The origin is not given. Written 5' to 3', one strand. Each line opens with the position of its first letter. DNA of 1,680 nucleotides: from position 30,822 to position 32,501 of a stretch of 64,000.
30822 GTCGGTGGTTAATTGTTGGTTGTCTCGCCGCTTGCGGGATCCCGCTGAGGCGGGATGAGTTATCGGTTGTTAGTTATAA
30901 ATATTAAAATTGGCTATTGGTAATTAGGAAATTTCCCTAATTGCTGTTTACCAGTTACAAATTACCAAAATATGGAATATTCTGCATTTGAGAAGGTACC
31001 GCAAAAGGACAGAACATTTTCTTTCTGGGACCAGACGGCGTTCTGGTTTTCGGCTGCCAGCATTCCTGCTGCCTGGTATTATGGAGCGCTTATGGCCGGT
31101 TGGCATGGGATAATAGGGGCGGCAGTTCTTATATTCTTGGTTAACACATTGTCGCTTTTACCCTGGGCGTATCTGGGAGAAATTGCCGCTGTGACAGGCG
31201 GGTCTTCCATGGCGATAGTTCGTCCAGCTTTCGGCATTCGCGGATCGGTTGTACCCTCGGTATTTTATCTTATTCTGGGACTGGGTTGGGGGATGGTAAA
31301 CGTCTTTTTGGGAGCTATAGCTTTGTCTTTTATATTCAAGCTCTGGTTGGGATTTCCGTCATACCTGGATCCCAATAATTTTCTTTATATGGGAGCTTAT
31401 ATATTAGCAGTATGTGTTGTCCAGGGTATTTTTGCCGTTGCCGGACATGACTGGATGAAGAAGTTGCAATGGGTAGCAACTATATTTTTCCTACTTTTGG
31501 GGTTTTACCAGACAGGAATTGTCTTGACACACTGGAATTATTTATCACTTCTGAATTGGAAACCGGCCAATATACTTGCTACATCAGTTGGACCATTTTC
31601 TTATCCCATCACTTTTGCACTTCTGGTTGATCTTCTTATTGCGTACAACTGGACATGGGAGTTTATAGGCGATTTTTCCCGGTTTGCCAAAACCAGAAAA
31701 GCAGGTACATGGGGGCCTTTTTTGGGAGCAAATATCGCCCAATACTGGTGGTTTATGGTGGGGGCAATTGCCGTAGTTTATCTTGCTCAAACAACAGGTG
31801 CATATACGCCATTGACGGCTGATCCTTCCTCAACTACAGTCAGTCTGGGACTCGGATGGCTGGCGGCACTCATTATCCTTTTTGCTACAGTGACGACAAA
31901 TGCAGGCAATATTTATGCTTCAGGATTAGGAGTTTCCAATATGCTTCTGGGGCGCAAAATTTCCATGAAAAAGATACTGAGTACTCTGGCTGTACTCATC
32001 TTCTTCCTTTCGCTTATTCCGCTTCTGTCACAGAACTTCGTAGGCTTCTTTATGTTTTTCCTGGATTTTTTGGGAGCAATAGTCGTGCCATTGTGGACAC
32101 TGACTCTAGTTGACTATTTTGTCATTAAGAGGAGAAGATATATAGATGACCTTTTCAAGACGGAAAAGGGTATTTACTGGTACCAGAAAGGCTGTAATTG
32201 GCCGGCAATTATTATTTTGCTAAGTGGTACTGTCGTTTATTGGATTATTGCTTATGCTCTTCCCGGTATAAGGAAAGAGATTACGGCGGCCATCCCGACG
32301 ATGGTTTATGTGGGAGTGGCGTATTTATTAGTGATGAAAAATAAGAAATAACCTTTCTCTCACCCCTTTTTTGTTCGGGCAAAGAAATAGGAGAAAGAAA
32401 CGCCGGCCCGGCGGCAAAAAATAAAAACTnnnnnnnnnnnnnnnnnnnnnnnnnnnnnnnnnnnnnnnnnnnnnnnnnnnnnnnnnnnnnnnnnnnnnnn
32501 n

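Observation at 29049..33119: Compact NAD-salvage cluster with an NrtR-like regulator and a perfect 21-bp palindromic operator candidate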

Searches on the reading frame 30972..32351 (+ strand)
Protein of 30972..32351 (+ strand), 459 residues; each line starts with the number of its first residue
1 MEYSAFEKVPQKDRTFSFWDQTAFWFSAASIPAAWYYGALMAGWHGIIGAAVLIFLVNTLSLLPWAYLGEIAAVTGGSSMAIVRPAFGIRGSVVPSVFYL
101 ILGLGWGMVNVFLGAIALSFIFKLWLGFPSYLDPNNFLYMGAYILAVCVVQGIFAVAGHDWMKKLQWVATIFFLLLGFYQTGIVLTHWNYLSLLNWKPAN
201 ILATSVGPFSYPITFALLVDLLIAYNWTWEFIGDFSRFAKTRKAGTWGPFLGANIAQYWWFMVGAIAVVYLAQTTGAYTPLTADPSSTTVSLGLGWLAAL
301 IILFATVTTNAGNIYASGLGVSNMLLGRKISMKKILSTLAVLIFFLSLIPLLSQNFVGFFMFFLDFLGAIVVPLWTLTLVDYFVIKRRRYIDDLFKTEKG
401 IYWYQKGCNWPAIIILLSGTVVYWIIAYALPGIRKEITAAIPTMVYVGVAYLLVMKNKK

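Call 3: search_protein_families(library=pfam, proteins=[window:30972-32351:+], max_evalue=0.1)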
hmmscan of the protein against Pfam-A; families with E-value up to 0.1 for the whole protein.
window:30972-32351:+ (459 aa): 1 family
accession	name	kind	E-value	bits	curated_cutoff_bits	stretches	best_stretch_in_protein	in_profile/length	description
PF02133.21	Transp_cyt_pur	-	1.8e-30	106.6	23.5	1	9-426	2-416/440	Permease for cytosine/purines, uracil, thiamine, allantoin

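Call 4: search_protein_families(library=ncbifam, proteins=[window:30972-32351:+], max_evalue=0.1)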
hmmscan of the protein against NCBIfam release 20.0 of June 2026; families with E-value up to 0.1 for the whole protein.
window:30972-32351:+ (459 aa): 3 families
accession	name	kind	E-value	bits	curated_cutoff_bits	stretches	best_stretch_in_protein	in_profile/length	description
TIGR02358.1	thia_cytX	hypoth_equivalog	2.3e-29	102.8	309.85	1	19-453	1-384/386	putative hydroxymethylpyrimidine transporter CytX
TIGR00800.1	ncs1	subfamily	2.8e-28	98.8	353.1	1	8-425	6-432/447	NCS1 family nucleobase:cation symporter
NF008241.0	PRK11017.1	equivalog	8.6e-13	47.8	326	1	9-449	12-399/416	cytosine permease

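Call 17: find_homologous_proteins(query=window:30972-32351:+, max_evalue=1e-10)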
Query window:30972-32351:+ (459 aa): 191 proteins with E <= 1e-10 among 8000 candidates; the best 120 are listed.
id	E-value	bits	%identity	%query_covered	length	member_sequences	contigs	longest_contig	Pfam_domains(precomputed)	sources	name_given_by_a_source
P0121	4.2e-284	961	94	100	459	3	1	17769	PF02133.22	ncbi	-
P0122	3.7e-263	892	85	100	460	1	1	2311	PF02133.22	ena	-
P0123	4.9e-232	789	75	100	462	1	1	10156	PF02133.22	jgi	-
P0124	1.0e-227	775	74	100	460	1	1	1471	PF02133.22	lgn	-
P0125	2.1e-227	774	73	100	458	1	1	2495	PF02133.22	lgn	-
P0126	4.3e-223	760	71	100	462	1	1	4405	PF02133.22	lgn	-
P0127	3.6e-219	747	72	100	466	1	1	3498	PF02133.22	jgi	jgi:nucleobase:cation symporter-1, NCS1 family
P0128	3.9e-219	747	71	100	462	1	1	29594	PF02133.22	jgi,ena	-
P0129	2.0e-218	744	72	100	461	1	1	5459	PF02133.22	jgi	jgi:nucleobase:cation symporter-1, NCS1 family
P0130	6.7e-218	743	71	100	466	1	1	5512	PF02133.22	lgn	-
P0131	5.7e-217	739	71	100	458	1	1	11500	PF02133.22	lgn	-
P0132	1.9e-216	738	69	100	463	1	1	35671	PF02133.22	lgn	-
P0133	1.7e-215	735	70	100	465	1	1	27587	PF02133.22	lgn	-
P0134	1.1e-214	732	71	100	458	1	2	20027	PF02133.22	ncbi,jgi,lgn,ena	-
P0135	2.6e-214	731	70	100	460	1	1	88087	PF02133.22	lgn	-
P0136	9.6e-214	729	70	100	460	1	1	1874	PF02133.22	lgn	-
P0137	1.1e-212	725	70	100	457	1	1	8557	PF02133.22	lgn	-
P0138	1.3e-212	725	68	100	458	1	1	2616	PF02133.22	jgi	jgi:purine-cytosine permease-like protein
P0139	2.2e-212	724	68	100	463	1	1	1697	PF02133.22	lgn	-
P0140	4.0e-212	723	70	100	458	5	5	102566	PF02133.22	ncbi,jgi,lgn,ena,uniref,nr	ncbi:hypothetical protein A2773_02315 [Candidatus Gottesmanbacteria bacterium RIFCSPHIGHO2_01_FULL_3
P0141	9.3e-212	722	71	100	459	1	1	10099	PF02133.22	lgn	-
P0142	1.1e-211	722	69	100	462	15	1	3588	PF02133.22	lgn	-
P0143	1.7e-211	721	70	100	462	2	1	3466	PF02133.22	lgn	-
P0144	5.7e-211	720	70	100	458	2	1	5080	PF02133.22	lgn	-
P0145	2.7e-210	717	69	100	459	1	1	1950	PF02133.22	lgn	-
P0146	8.2e-210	716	68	100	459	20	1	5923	PF02133.22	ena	-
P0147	2.9e-209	714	68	100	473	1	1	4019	PF02133.22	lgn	-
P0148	4.8e-209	713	69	100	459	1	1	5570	PF02133.22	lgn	-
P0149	8.2e-209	713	70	100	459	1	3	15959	PF02133.22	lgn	-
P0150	5.6e-208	710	69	100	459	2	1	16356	PF02133.22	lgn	-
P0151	2.8e-207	707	68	100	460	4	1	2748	PF02133.22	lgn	-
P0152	1.5e-205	702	68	100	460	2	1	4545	PF02133.22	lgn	-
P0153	4.7e-204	697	67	100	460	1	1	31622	PF02133.22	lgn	-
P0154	7.2e-202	690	66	100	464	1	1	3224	PF02133.22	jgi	jgi:nucleobase:cation symporter-1, NCS1 family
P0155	1.1e-201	689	67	100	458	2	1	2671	PF02133.22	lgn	-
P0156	8.9e-201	686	67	100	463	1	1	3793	PF02133.22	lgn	-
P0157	9.2e-200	683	67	100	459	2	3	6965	PF02133.22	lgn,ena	-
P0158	1.9e-199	682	66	100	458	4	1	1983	PF02133.22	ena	-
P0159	1.0e-198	679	66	100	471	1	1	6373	PF02133.22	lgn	-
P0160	2.9e-198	678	65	100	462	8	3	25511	PF02133.22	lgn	-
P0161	3.2e-198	678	66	100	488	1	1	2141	PF02133.22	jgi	jgi:NCS1 family nucleobase:cation symporter-1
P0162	3.7e-198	677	65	100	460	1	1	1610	PF02133.22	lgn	-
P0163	4.4e-197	674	63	100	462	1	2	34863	PF02133.22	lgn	-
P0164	2.0e-196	672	64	98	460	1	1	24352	PF02133.22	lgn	-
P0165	5.4e-196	670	65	100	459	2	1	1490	PF02133.22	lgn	-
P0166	6.8e-195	667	63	100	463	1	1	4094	PF02133.22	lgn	-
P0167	1.7e-193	662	65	100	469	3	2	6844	PF02133.22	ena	-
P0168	7.2e-193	660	64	100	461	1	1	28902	PF02133.22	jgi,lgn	-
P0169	5.6e-192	657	63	100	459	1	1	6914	PF02133.22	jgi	jgi:NCS1 family nucleobase:cation symporter-1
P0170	8.3e-192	656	64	100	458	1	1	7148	PF02133.22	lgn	-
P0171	2.0e-191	655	62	100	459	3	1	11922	PF02133.22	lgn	-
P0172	1.8e-190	652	66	99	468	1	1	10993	PF02133.22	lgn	-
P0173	3.9e-190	651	62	100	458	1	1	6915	PF02133.22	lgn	-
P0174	9.6e-189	646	64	100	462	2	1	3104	PF02133.22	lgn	-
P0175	1.2e-187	643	68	91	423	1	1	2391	PF02133.22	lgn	-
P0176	9.1e-186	637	64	100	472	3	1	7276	PF02133.22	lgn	-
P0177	7.8e-185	633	62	100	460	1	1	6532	PF02133.22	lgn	-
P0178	7.4e-184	630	64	98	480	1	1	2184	PF02133.22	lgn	-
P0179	7.2e-182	624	63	98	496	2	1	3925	PF02133.22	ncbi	-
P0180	2.7e-181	622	63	98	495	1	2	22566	PF02133.22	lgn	-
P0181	3.2e-181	622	61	100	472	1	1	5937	PF02133.22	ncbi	ncbi:MAG: purine-cytosine permease family protein [Candidatus Levyibacteriota bacterium]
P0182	7.8e-179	614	61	100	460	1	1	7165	PF02133.22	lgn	-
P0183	1.5e-178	613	60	100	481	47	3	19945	PF02133.22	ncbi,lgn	-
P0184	3.9e-178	611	62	98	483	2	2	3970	PF02133.22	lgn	-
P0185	6.9e-178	611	62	96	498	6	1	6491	PF02133.22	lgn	-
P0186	8.2e-178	610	62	98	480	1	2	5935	PF02133.22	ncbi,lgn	-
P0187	3.5e-177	608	60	100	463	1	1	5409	PF02133.22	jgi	jgi:NCS1 nucleoside transporter family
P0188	2.6e-175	602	61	99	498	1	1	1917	PF02133.22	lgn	-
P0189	3.1e-175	602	61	98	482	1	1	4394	PF02133.22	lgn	-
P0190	6.2e-175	601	61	98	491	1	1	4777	PF02133.22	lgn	-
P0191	7.6e-175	601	60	100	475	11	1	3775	PF02133.22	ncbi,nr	ncbi:MAG: cytosine permease [candidate division NC10 bacterium]|nr:cytosine permease [candidate divi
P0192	1.2e-174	600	60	99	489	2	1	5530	PF02133.22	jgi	jgi:NCS1 family nucleobase:cation symporter-1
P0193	2.6e-173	595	62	98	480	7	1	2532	PF02133.22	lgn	-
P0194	5.4e-173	594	60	96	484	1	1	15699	PF02133.22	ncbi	-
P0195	7.0e-173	594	59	100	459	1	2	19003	PF02133.22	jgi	-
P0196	9.6e-172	590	59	100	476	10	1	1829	PF02133.22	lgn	-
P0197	1.4e-171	590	59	100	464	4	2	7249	PF02133.22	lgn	-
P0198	4.3e-171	588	59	96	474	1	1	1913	PF02133.22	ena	-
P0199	1.4e-168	580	58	100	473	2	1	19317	PF02133.22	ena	-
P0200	2.1e-166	573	59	96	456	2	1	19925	PF02133.22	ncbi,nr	ncbi:cytosine permease [Candidatus Woesearchaeota archaeon]|nr:cytosine permease [Candidatus Woesear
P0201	7.0e-166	571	57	99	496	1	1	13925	PF02133.22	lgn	-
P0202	1.4e-165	570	57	100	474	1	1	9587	PF02133.22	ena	-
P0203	2.1e-164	566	64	88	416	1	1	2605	PF02133.22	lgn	-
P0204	3.6e-161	555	55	99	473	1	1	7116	PF02133.22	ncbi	-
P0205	1.5e-160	553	55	100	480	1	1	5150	PF02133.22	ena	-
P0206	2.5e-159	549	56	98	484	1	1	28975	PF02133.22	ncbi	-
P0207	4.9e-159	548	56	100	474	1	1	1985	PF02133.22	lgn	-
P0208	1.2e-158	547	55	100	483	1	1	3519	PF02133.22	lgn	-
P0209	3.5e-158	546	56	98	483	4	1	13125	PF02133.22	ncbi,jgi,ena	-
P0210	5.4e-158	545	55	100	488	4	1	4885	PF02133.22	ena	-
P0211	9.1e-158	544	58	95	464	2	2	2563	PF02133.22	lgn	-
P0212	9.2e-158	544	56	98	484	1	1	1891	PF02133.22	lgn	-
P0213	9.6e-158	544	55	100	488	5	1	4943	PF02133.22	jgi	jgi:NCS1 family nucleobase:cation symporter-1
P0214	1.0e-157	544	55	100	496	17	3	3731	PF02133.22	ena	-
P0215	1.4e-157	544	54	100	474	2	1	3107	PF02133.22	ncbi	-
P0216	5.9e-157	542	55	100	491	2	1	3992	PF02133.22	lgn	-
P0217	5.6e-156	538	55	98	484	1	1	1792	PF02133.22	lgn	-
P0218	6.8e-156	538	55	100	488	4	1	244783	PF02133.22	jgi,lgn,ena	-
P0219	2.6e-155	536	56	100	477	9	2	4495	PF02133.22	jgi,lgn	jgi:NCS1 family nucleobase:cation symporter-1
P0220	3.3e-155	536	56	100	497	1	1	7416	PF02133.22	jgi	jgi:NCS1 family nucleobase:cation symporter-1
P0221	3.4e-155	536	55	100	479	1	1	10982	PF02133.22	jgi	jgi:nucleobase:cation symporter-1, NCS1 family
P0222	3.7e-155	536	53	100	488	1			PF02133.22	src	-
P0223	5.4e-155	535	55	98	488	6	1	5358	PF02133.22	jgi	jgi:purine-cytosine permease-like protein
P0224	5.6e-155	535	53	99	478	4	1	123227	PF02133.22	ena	-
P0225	6.4e-155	535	55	100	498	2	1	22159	PF02133.22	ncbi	-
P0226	8.8e-155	534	55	100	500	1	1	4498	PF02133.22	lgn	-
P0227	1.6e-154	533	56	100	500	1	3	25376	PF02133.22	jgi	jgi:NCS1 family nucleobase:cation symporter-1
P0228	4.0e-154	532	54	97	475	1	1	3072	PF02133.22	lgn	-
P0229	5.2e-154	532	55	100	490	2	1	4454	PF02133.22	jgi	-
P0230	5.6e-154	532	56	100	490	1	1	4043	PF02133.22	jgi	jgi:purine-cytosine permease-like protein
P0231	6.5e-154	532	55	100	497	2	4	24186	PF02133.22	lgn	-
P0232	1.3e-153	531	54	100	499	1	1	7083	PF02133.22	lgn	-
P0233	1.4e-153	530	54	100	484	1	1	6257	PF02133.22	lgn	-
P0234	3.2e-153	529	53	100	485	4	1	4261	PF02133.22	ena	-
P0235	3.6e-153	529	54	100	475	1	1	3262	PF02133.22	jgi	jgi:NCS1 family nucleobase:cation symporter-1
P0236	1.5e-152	527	54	100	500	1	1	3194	PF02133.22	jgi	jgi:purine-cytosine permease-like protein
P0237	2.6e-152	526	52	99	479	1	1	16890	PF02133.22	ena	-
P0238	3.7e-152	526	54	100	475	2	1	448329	PF02133.22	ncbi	-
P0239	3.7e-152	526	56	98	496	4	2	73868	PF02133.22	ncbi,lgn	-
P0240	4.1e-152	526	54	100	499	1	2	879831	PF02133.22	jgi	jgi:NCS1 family nucleobase:cation symporter-1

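Call 20: find_related_loci(query=A2, collection=metagenome_contigs, flank=6000)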
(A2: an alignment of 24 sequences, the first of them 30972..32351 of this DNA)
Query A2 (459 aa) in metagenome_contigs; peptide patterns used: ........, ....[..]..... (x = any residue, [..] = any of these).
269 stretches matched a pattern; 91 encode a relative of the query (tblastn E <= 1e-3); the best 80 are kept; 80 distinct loci.
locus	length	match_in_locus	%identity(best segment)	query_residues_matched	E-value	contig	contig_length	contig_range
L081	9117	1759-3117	72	1-453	0e+0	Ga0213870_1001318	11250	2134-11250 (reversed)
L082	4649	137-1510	70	1-458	0e+0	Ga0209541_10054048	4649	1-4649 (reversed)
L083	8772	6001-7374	70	1-458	0e+0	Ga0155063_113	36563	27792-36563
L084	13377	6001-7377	68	1-459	0e+0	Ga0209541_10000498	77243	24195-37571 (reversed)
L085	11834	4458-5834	68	1-459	0e+0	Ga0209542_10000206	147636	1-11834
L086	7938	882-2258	68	1-459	0e+0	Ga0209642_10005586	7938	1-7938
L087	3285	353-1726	69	1-458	0e+0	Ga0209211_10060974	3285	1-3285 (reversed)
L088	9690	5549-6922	69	1-458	0e+0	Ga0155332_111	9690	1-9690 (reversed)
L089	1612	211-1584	71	1-458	0e+0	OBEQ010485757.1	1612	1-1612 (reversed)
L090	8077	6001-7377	70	1-459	0e+0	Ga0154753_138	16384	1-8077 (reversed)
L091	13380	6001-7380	64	1-459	0e+0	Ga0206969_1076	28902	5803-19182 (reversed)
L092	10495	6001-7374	65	1-458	0e+0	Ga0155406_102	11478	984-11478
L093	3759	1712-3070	63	2-453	0e+0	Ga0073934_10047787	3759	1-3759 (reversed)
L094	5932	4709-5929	68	1-407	1e-179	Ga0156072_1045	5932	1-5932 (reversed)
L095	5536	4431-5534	71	1-368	4e-180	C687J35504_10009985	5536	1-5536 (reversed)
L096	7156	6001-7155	66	1-384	3e-173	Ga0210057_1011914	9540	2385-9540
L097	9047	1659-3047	60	2-459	3e-171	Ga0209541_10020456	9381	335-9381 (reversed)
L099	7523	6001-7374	55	2-459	2e-164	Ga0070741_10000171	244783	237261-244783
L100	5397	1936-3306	54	2-458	2e-165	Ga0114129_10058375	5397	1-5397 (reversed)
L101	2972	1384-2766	55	2-459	3e-172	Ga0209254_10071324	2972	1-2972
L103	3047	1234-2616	55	2-459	3e-170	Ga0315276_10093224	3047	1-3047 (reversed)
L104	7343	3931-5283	56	2-451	5e-160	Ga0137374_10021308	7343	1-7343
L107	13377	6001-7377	55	2-459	1e-157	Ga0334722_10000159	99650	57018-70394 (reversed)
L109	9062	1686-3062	54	2-459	4e-152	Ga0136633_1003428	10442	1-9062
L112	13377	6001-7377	54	2-459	2e-146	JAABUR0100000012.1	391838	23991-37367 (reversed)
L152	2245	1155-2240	56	2-362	3e-129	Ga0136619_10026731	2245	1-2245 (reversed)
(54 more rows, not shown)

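Call 26: search_protein_families(library=pfam, proteins=[L107:5321-5944:+, L109:970-1620:+, L112:5223-5837:+, L104:3014-3856:+, L100:1352-1855:-, L099:4410-5816:-, L097:497-1534:-, L096:5382-5939:-, L096:4700-5440:-, L107:4265-5212:+], max_evalue=0.001)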
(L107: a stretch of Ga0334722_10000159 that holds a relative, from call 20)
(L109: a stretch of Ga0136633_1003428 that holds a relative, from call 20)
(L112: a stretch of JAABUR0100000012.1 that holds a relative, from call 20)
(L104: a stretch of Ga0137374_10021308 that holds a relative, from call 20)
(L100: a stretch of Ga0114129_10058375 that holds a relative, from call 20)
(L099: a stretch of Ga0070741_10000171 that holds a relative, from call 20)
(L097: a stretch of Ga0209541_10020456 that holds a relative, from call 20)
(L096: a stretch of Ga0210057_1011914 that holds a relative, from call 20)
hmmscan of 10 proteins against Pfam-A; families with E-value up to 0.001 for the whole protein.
L107:5321-5944:+ (207 aa): 4 families
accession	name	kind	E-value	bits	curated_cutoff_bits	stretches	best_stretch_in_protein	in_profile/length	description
PF02829.19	3H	-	6.4e-27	94.1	25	1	103-199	1-97/97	3H domain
PF08279.18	HTH_11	-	1.1e-14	54.4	25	1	36-88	1-54/55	HTH domain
PF12840.13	HTH_20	-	6e-05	23.4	27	1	37-78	6-46/51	Helix-turn-helix domain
PF12802.13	MarR_2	-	0.00055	20.5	27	0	39-78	9-48/61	MarR family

L109:970-1620:+ (216 aa): 1 family
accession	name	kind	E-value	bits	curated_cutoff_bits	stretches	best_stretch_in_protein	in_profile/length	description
PF02632.19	BioY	-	1.1e-29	103.6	25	1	60-208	3-138/140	BioY family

L112:5223-5837:+ (204 aa): 2 families
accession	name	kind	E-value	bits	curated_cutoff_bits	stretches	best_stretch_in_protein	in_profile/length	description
PF02829.19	3H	-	1.5e-28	99.3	25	1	100-196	1-97/97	3H domain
PF08279.18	HTH_11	-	5e-11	42.7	25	1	37-85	5-54/55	HTH domain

L104:3014-3856:+ (280 aa): 2 families
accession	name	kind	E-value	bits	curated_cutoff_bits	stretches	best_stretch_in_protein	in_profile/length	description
PF11716.13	MDMPI_N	-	7e-18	66.1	24.2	1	25-167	1-140/140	Mycothiol maleylpyruvate isomerase N-terminal domain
PF12867.12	DinB_2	-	7.1e-06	26.9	24.8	1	28-140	5-102/128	DinB superfamily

L100:1352-1855:- (167 aa): 0 families

L099:4410-5816:- (468 aa): 1 family
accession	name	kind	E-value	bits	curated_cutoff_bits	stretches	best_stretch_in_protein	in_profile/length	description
PF00291.31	PALP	-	7.1e-42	144.2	35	1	91-429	5-295/295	Pyridoxal-phosphate dependent enzyme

L097:497-1534:- (345 aa): 1 family
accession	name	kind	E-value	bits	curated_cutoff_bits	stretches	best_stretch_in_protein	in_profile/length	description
PF09376.16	NurA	-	3.3e-09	37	21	1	52-306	2-254/254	NurA domain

L096:5382-5939:- (185 aa): 1 family
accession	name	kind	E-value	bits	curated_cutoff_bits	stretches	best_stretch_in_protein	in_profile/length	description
PF01467.32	CTP_transf_like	-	4.1e-07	30.7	21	1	18-151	1-132/133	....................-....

L096:4700-5440:- (246 aa): 3 families
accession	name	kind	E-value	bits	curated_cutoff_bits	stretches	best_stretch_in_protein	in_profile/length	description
PF21906.2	NrtR_WHD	-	2e-19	69.9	27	1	178-235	4-61/61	NrtR DNA-binding winged helix domain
PF19368.5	AraR_C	-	2.4e-07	31.3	23.8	1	172-238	2-69/82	AraR C-terminal winged HTH domain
PF00293.34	NUDIX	-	7.3e-07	29.7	21.1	1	37-157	6-130/134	NUDIX domain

L107:4265-5212:+ (315 aa): 0 families

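Call 53: search_solved_structures(query=A2, max_evalue=0.01, show_alignments=2)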
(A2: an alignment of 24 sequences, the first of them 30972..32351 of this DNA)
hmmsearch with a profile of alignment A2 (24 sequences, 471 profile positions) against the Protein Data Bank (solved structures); distinct sequences matched with E-value up to 0.01: 3.
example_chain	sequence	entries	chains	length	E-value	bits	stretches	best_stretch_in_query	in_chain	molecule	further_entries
4d1a_A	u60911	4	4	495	3.8e-12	48.8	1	23-466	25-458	HYDANTOIN TRANSPORT PROTEIN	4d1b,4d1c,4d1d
2jln_A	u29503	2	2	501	4.2e-12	48.7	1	23-466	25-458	MHP1 | Hydantoin permease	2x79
7qoa_A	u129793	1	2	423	1e-10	44.1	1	42-400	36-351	Cytosine permease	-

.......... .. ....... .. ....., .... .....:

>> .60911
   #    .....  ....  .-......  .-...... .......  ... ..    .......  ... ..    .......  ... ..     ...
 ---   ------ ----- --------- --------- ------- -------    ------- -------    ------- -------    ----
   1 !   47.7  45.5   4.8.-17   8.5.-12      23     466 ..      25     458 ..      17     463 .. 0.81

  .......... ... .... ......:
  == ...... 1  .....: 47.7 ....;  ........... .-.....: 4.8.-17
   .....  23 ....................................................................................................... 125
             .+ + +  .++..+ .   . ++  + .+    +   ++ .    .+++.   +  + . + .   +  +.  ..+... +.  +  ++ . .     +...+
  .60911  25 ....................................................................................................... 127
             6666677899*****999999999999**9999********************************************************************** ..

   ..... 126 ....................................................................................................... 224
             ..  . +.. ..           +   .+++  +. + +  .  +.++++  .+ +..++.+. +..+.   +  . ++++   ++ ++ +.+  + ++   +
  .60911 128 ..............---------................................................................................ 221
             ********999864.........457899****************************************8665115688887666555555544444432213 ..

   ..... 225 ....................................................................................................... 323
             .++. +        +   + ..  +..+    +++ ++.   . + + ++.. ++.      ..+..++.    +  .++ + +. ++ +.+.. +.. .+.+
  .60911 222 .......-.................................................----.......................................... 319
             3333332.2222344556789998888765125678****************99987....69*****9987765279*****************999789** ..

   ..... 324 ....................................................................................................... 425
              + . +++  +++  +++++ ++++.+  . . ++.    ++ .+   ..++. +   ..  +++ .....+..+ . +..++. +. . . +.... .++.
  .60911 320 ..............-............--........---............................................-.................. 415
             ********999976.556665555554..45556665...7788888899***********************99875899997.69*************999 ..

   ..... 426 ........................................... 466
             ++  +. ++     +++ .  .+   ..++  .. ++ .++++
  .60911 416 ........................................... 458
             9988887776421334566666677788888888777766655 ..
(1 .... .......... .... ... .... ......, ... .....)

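Call 57: find_encoding_contigs(protein=P0121, flank=6000, max_places=3)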
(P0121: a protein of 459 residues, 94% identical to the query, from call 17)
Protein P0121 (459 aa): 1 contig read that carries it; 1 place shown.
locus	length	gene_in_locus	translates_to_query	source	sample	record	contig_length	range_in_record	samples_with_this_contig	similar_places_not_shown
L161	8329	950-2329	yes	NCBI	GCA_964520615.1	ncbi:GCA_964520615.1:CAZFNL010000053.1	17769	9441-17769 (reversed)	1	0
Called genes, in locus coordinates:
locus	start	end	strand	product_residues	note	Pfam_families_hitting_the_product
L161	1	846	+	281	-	?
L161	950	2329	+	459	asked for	PF02133:Transp_cyt_pur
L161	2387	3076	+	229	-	PF00857:Isochorismatase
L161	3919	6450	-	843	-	-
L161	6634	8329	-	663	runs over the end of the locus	PF08305:NPCBM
